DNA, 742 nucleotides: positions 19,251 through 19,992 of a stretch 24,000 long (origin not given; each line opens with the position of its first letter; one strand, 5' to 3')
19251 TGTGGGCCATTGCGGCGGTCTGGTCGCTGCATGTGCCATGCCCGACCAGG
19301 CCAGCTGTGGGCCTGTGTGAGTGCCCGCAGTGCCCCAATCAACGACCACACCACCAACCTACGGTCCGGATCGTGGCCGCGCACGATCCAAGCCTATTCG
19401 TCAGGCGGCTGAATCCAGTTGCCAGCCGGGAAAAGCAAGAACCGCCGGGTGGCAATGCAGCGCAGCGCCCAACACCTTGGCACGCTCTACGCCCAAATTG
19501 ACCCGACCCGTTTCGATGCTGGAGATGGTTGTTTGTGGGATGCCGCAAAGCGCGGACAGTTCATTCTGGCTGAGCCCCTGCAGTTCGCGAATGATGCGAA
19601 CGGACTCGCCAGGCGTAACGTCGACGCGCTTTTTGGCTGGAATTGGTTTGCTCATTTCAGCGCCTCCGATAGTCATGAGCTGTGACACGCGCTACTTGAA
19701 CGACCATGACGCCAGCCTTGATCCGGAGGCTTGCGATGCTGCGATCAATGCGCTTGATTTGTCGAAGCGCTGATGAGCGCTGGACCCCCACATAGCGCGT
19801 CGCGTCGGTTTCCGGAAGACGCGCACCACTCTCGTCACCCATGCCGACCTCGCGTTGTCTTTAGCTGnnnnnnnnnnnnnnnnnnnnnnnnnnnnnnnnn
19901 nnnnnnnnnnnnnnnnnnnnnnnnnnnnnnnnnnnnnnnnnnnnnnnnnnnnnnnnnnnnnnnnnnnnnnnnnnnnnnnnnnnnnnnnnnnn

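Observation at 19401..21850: Four-gene operon: ABC-type ATPase + DUF4276 (Toprim-like) + 61-aa ORF + XRE HTH, a split OLD/PARIS/AbiL-like candidate defence module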

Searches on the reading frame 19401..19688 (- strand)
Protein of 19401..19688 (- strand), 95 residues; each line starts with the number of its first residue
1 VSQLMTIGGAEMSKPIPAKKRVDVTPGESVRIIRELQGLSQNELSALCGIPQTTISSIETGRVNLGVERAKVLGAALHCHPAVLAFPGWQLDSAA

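Call 3: search_protein_families(library=pfam, proteins=[window:19401-19688:-], max_evalue=1)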
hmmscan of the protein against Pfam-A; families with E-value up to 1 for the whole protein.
window:19401-19688:- (95 aa): 12 families
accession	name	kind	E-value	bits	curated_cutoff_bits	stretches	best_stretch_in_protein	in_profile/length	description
PF01381.28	HTH_3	-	1.9e-12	47.4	23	1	31-83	2-54/55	Helix-turn-helix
PF13560.12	HTH_31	-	2e-07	31.7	27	1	29-83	5-60/64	Helix-turn-helix domain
PF13744.12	HTH_37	-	0.0029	17.8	27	1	18-64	11-57/80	Helix-turn-helix domain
PF13443.12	HTH_26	-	0.0083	16.8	22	1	33-82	5-55/63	Cro/C1-type HTH DNA-binding domain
PF13413.12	HTH_25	-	0.01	16.1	24.6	1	31-63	3-35/62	Helix-turn-helix domain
PF20432.4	Xre-like-HTH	-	0.013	16.2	25.8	1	26-57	11-42/63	Antitoxin Xre-like helix-turn-helix domain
PF12844.13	HTH_19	-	0.014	15.8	30.2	1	27-66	1-40/64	Helix-turn-helix domain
PF04218.19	CENP-B_N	-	0.015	15.4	21.2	1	19-58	2-42/53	CENP-B N-terminal DNA-binding domain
PF04545.22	Sigma70_r4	-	0.025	14.5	24.1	1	36-60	18-42/50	Sigma-70, region 4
PF15731.11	MqsA_antitoxin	-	0.047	14.3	30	1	24-84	68-127/131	Antitoxin component of bacterial toxin-antitoxin system, MqsA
PF13518.12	HTH_28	-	0.063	13.8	25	1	31-58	4-32/52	Helix-turn-helix domain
PF13412.12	HTH_24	-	0.073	13.1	21.9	1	33-56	12-35/48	Winged helix-turn-helix DNA-binding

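Call 4: search_protein_families(library=padloc, proteins=[window:19401-19688:-], max_evalue=1)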
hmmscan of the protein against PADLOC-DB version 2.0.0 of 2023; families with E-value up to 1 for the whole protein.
window:19401-19688:- (95 aa): 13 families
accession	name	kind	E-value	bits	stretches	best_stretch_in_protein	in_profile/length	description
PDLC03665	Control_protein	-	2.4e-08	32.1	1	21-82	4-66/77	control protein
PDLC02926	HTH_VI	-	9.8e-08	30.2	1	27-67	3-43/92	-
PDLC03953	RmrA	-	7.7e-07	26.6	1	25-77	5-57/373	-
PDLC04142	capH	-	6.2e-05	22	1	26-78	7-59/103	capH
PDLC03954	RmrA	-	0.00011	19.2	1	23-81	8-66/380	-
PDLC03671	Control_protein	-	0.00017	19.7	1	28-79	17-68/84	control protein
PDLC03664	Control_protein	-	0.00021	19.7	1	26-82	14-70/74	control protein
PDLC03536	REase_II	-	0.00023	18.9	1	30-78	15-63/237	Type II restriction enzyme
PDLC03666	Control_protein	-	0.00064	18.1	1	27-77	8-58/77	control protein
PDLC03949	RmrA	-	0.0044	13.9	1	30-82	7-59/363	-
PDLC03951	RmrA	-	0.0066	13.5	1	28-81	11-64/400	-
PDLC03947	RmrA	-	0.018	11.9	1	23-64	9-50/383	-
PDLC03945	RmrA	-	0.052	10.7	1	27-64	4-41/394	-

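Call 5: search_protein_families(library=ncbifam, proteins=[window:19401-19688:-], max_evalue=1)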
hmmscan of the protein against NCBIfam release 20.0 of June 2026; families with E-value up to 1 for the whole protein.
window:19401-19688:- (95 aa): 18 families
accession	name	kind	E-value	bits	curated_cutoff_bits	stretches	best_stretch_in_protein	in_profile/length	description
TIGR03070.1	couple_hipB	subfamily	1.1e-06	28.4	71.65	1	27-67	4-44/58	type II toxin-antitoxin system Y4mF family antitoxin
TIGR03830.1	CxxCG_CxxCG_HTH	subfamily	1.4e-05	24.9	61.8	1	19-82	60-121/127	type II TA system antitoxin MqsA family protein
NF006015.0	PRK08154.1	subfamily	1.8e-05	24.1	204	1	19-84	24-89/314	anaerobic benzoate catabolism transcriptional regulator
NF007408.0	PRK09943.1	equivalog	4.8e-05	23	211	1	23-67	5-49/185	HTH-type transcriptional regulator PuuR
NF041265.1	NadS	equivalog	0.00094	19.4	60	1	28-82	33-86/94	NadS family protein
NF007257.0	PRK09706.1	subfamily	0.0016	18.3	101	1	25-86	5-66/135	transcriptional repressor DicA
TIGR02607.1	antidote_HigA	equivalog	0.0034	17.2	47.7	1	23-81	4-63/81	HigA family addiction module antitoxin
NF007271.0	PRK09726.1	equivalog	0.0046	16.9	79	1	29-60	16-47/88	type II toxin-antitoxin system antitoxin HipB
TIGR00270.2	TIGR00270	equivalog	0.0094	15.8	110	1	27-77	77-127/159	multiprotein bridging factor aMBF1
TIGR02612.1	mob_myst_A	hypoth_equivalog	0.019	14.8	122.6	1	30-68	30-68/150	mobile mystery protein A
NF041951.1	phage_RstR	subfamily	0.031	14.5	80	1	30-78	7-55/108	RstR family transcriptional repressor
NF041493.1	MobT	equivalog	0.034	12.9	600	1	34-77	5-48/383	MobT family relaxase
NF047948.1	male_kill_WMK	equivalog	0.037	13.5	300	1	27-79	7-59/300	WO male-killing family protein Wmk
TIGR02937.1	sigma70-ECF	superfamily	0.068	12.8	42.9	1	34-60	129-155/165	sigma-70 family RNA polymerase sigma factor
NF006328.0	PRK08558.1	equivalog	0.077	12.6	184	1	30-77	14-62/238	adenine phosphoribosyltransferase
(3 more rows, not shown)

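Call 27: find_homologous_proteins(query=window:19401-19655:-, max_evalue=0.00001)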
Query window:19401-19655:- (84 aa): 7985 proteins with E <= 0.00001 among 8000 candidates; the best 120 are listed.
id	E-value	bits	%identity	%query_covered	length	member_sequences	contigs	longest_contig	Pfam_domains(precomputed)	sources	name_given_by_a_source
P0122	2.0e-43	164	93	100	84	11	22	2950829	PF01381.29,PF13560.13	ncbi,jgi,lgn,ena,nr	ncbi:MAG: helix-turn-helix transcriptional regulator [Pseudomonadales bacterium]|jgi:transcriptional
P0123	3.5e-43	163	93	100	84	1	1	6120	PF01381.29,PF13560.13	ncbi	-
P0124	7.1e-43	162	90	100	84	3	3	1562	PF01381.29,PF13560.13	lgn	-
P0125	2.3e-42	160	92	100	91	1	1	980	PF01381.29,PF13560.13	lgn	-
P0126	3.7e-42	160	89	100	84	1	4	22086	PF01381.29,PF13560.13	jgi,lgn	-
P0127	4.1e-42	159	90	100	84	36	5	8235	PF01381.29,PF13560.13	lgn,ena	-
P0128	1.9e-41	157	88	100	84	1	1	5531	PF01381.29,PF13560.13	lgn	-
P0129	4.8e-41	156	88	100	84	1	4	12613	PF01381.29,PF13560.13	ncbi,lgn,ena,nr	ncbi:MAG: helix-turn-helix transcriptional regulator [Gammaproteobacteria bacterium]|nr:helix-turn-h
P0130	5.1e-41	156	86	100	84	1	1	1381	PF01381.29,PF13560.13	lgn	-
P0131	5.9e-41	156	88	100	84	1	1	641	PF01381.29,PF13560.13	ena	-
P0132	6.8e-41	156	89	100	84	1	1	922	PF01381.29,PF13560.13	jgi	jgi:transcriptional regulator with XRE-family HTH domain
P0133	6.9e-41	156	87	100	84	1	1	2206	PF01381.29,PF13560.13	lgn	-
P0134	7.2e-41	156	88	100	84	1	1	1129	PF01381.29,PF13560.13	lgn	-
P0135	9.8e-41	155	89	100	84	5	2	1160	PF01381.29,PF13560.13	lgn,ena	-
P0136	1.6e-40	154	89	100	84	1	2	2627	PF01381.29,PF13560.13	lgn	-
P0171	3.6e-38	147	83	100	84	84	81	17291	PF01381.29,PF13560.13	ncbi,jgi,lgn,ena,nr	ncbi:MAG: helix-turn-helix transcriptional regulator [Betaproteobacteria bacterium]|jgi:transcriptio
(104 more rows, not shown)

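Call 28: find_encoding_contigs(protein=P0122, flank=3000, max_places=8)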
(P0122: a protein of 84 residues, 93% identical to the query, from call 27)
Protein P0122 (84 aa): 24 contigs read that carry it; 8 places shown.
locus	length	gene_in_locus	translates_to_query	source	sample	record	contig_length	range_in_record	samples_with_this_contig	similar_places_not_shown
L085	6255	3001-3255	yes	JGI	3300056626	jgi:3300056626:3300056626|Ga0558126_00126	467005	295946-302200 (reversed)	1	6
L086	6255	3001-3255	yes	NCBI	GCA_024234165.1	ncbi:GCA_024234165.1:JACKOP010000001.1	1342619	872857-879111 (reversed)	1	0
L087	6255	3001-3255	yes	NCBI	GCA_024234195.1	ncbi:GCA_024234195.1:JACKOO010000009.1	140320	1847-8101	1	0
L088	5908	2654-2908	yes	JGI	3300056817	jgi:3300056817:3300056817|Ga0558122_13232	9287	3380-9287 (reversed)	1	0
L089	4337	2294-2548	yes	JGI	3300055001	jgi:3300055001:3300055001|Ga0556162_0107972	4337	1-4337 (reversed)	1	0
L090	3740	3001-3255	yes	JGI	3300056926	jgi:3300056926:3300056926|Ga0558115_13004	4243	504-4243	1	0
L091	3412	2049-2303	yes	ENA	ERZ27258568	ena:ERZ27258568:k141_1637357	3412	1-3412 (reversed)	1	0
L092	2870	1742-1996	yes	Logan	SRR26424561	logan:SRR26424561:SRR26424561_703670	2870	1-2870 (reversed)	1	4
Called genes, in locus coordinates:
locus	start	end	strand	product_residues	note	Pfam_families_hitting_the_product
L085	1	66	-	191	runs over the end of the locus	PF04986:Y2_Tnp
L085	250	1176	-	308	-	PF13495:Phage_int_SAM_4, PF00589:Phage_integrase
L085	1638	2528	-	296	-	PF01548:DEDD_Tnp_IS110, PF02371:Transposase_20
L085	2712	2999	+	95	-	PF15738:YafQ_toxin (weak)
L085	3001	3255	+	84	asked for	PF13560:HTH_31 (weak), PF01381:HTH_3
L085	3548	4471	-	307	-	PF13495:Phage_int_SAM_4, PF00589:Phage_integrase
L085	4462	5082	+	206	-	-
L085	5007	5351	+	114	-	-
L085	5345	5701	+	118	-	PF05717:TnpB_IS66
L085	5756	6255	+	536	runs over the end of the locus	PF03050:DDE_Tnp_IS66, PF13817:DDE_Tnp_IS66_C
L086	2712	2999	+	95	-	PF15738:YafQ_toxin (weak)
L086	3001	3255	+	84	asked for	PF13560:HTH_31 (weak), PF01381:HTH_3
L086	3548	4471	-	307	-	PF13495:Phage_int_SAM_4, PF00589:Phage_integrase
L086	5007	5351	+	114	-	-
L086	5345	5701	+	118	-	PF05717:TnpB_IS66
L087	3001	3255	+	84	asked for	PF13560:HTH_31 (weak), PF01381:HTH_3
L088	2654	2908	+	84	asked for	PF13560:HTH_31 (weak), PF01381:HTH_3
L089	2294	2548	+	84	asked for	PF13560:HTH_31 (weak), PF01381:HTH_3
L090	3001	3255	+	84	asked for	PF13560:HTH_31 (weak), PF01381:HTH_3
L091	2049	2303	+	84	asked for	PF13560:HTH_31 (weak), PF01381:HTH_3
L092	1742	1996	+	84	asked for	PF13560:HTH_31 (weak), PF01381:HTH_3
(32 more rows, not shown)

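Call 29: find_encoding_contigs(protein=P0171, flank=3000, max_places=8)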
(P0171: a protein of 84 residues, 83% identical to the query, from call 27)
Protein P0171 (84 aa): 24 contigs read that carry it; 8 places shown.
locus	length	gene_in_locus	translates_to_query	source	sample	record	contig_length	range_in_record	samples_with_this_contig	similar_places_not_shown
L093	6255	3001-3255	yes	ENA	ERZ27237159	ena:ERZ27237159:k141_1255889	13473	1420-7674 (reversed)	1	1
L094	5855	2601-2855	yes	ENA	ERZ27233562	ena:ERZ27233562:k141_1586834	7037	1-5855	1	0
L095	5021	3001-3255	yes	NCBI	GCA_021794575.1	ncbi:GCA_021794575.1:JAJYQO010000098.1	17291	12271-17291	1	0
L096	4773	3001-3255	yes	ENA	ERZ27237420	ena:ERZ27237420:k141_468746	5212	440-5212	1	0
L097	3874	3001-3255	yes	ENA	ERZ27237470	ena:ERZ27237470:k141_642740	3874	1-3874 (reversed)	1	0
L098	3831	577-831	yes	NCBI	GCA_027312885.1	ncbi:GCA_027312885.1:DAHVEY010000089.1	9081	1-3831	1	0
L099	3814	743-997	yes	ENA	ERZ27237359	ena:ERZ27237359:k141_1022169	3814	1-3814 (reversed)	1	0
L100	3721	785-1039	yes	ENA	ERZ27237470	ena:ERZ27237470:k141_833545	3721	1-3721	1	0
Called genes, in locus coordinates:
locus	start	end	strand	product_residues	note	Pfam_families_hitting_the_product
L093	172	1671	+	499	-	PF01546:Peptidase_M20, PF07687:M20_dimer (faint)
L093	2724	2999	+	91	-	-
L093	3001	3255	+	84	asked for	PF13560:HTH_31, PF01381:HTH_3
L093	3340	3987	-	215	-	PF01081:Aldolase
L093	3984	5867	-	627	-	PF00920:ILVD_EDD_N, PF24877:ILV_EDD_C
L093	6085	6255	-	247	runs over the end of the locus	PF01182:Glucosamine_iso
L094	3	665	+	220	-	?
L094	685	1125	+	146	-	PF00583:Acetyltransf_1, PF13673:Acetyltransf_10, PF13508:Acetyltransf_7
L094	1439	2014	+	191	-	-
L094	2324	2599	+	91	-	-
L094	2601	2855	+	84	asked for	PF13560:HTH_31, PF01381:HTH_3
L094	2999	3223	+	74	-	PF02604:PhdYeFM_antitox (weak)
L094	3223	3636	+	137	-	PF01850:PIN (faint)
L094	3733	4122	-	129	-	PF04326:SLFN_AlbA_2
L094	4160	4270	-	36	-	-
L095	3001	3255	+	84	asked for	PF13560:HTH_31, PF01381:HTH_3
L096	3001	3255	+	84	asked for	PF13560:HTH_31, PF01381:HTH_3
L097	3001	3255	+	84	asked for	PF13560:HTH_31, PF01381:HTH_3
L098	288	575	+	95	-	PF15738:YafQ_toxin (weak)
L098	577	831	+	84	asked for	PF13560:HTH_31, PF01381:HTH_3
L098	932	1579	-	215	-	PF01081:Aldolase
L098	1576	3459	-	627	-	PF00920:ILVD_EDD_N, PF24877:ILV_EDD_C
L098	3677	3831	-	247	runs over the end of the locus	PF01182:Glucosamine_iso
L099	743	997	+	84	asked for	PF13560:HTH_31, PF01381:HTH_3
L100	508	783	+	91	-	-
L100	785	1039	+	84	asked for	PF13560:HTH_31, PF01381:HTH_3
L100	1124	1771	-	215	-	PF01081:Aldolase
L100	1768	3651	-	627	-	PF00920:ILVD_EDD_N, PF24877:ILV_EDD_C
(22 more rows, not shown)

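Call 54: search_protein_families(library=pfam, proteins=[L085:2712-2999:+, L098:288-575:+, L093:2724-2999:+], max_evalue=1)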
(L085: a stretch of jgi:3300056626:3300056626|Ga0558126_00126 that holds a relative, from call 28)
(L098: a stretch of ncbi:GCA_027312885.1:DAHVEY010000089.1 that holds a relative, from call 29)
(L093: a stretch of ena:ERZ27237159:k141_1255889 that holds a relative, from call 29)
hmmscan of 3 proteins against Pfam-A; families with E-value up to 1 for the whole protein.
L085:2712-2999:+ (95 aa): 3 families
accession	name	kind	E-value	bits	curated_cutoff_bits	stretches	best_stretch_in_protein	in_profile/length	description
PF15738.11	YafQ_toxin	-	2.5e-05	24.9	30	1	47-91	42-84/88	Bacterial toxin of type II toxin-antitoxin system, YafQ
PF05015.19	HigB-like_toxin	-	0.0018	19.2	27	1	39-79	42-82/91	RelE-like toxin of type II toxin-antitoxin system HigB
PF06769.20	YoeB_toxin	-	0.0063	17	27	1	50-83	41-74/80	YoeB-like toxin of bacterial type II toxin-antitoxin system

L098:288-575:+ (95 aa): 3 families
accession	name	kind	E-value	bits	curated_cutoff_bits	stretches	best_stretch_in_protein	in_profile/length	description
PF15738.11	YafQ_toxin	-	3.3e-05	24.5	30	1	46-91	41-84/88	Bacterial toxin of type II toxin-antitoxin system, YafQ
PF06769.20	YoeB_toxin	-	0.0019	18.6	27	1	50-86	41-77/80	YoeB-like toxin of bacterial type II toxin-antitoxin system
PF05015.19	HigB-like_toxin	-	0.0029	18.5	27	1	39-79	42-82/91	RelE-like toxin of type II toxin-antitoxin system HigB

L093:2724-2999:+ (91 aa): 3 families
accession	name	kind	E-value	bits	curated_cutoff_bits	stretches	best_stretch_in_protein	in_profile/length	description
PF15738.11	YafQ_toxin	-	6.2e-05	23.6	30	1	42-87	41-84/88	Bacterial toxin of type II toxin-antitoxin system, YafQ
PF05015.19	HigB-like_toxin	-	0.0023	18.8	27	1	35-73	42-80/91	RelE-like toxin of type II toxin-antitoxin system HigB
PF06769.20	YoeB_toxin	-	0.0062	17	27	1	47-82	42-77/80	YoeB-like toxin of bacterial type II toxin-antitoxin system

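Call 76: find_encoding_contigs(protein=P0123, flank=3000, max_places=3)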
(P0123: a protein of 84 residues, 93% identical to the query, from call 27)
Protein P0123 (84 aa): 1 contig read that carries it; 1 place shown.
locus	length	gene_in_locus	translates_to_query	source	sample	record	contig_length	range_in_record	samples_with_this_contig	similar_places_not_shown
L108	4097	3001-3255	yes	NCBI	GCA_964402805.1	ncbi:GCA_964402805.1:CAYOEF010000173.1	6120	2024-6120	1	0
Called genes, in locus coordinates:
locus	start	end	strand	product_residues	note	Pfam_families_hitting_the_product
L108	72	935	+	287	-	PF02630:SCO1-SenC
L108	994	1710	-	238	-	PF00392:GntR, PF07729:FCD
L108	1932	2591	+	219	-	PF08388:GIIM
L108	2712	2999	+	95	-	PF15738:YafQ_toxin (weak)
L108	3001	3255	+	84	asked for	PF13560:HTH_31 (weak), PF01381:HTH_3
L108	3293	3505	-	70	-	-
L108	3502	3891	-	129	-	PF03693:ParD_antitoxin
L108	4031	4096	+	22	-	?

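Call 77: find_encoding_contigs(protein=window:19401-19655:-, flank=3000, max_places=8)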
Protein window:19401-19655:- (84 aa): 4 contigs read that carry it; 3 places shown.
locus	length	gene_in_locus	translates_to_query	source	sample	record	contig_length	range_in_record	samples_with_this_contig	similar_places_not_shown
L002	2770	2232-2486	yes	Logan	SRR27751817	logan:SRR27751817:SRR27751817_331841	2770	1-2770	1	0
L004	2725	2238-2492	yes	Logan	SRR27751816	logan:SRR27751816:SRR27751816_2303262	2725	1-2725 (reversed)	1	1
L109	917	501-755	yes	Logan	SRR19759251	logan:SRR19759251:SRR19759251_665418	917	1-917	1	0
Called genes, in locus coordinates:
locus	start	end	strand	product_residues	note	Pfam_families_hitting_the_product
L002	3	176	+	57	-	?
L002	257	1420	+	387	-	PF02463:SMC_N (faint), PF13175:AAA_15 (weak), PF13555:AAA_29 (weak), PF13304:AAA_21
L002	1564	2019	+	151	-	-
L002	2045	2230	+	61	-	-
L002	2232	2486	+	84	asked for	PF13560:HTH_31 (weak), PF01381:HTH_3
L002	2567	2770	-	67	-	?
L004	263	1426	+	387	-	PF02463:SMC_N (faint), PF13175:AAA_15 (weak), PF13555:AAA_29 (weak), PF13304:AAA_21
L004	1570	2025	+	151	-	-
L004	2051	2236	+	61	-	-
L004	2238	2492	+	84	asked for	PF13560:HTH_31 (weak), PF01381:HTH_3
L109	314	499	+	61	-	-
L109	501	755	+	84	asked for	PF13560:HTH_31 (weak), PF01381:HTH_3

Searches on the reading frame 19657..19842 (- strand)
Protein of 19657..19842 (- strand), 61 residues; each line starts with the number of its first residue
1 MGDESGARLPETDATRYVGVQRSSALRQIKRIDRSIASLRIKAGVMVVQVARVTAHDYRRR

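Call 3: search_protein_families(library=pfam, proteins=[window:19657-19842:-], max_evalue=1)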
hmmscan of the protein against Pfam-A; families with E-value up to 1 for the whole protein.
window:19657-19842:- (61 aa): 1 family
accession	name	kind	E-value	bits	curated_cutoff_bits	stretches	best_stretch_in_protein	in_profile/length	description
PF03826.22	OAR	-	0.33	11.3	20.1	1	35-43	6-14/19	OAR motif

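Call 4: search_protein_families(library=padloc, proteins=[window:19657-19842:-], max_evalue=1)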
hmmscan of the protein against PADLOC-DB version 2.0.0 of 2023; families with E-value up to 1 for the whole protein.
window:19657-19842:- (61 aa): 0 families

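Call 5: search_protein_families(library=ncbifam, proteins=[window:19657-19842:-], max_evalue=1)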
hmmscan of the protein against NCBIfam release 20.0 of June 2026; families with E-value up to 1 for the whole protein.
window:19657-19842:- (61 aa): 0 families

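Call 26: find_homologous_proteins(query=window:19657-19842:-, max_evalue=0.01)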
Query window:19657-19842:- (61 aa): 1 proteins with E <= 0.01 among 1 candidates.
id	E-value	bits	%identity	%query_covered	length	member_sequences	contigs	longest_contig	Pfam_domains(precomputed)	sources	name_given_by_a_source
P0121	6.7e-30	118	100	100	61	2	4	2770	-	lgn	-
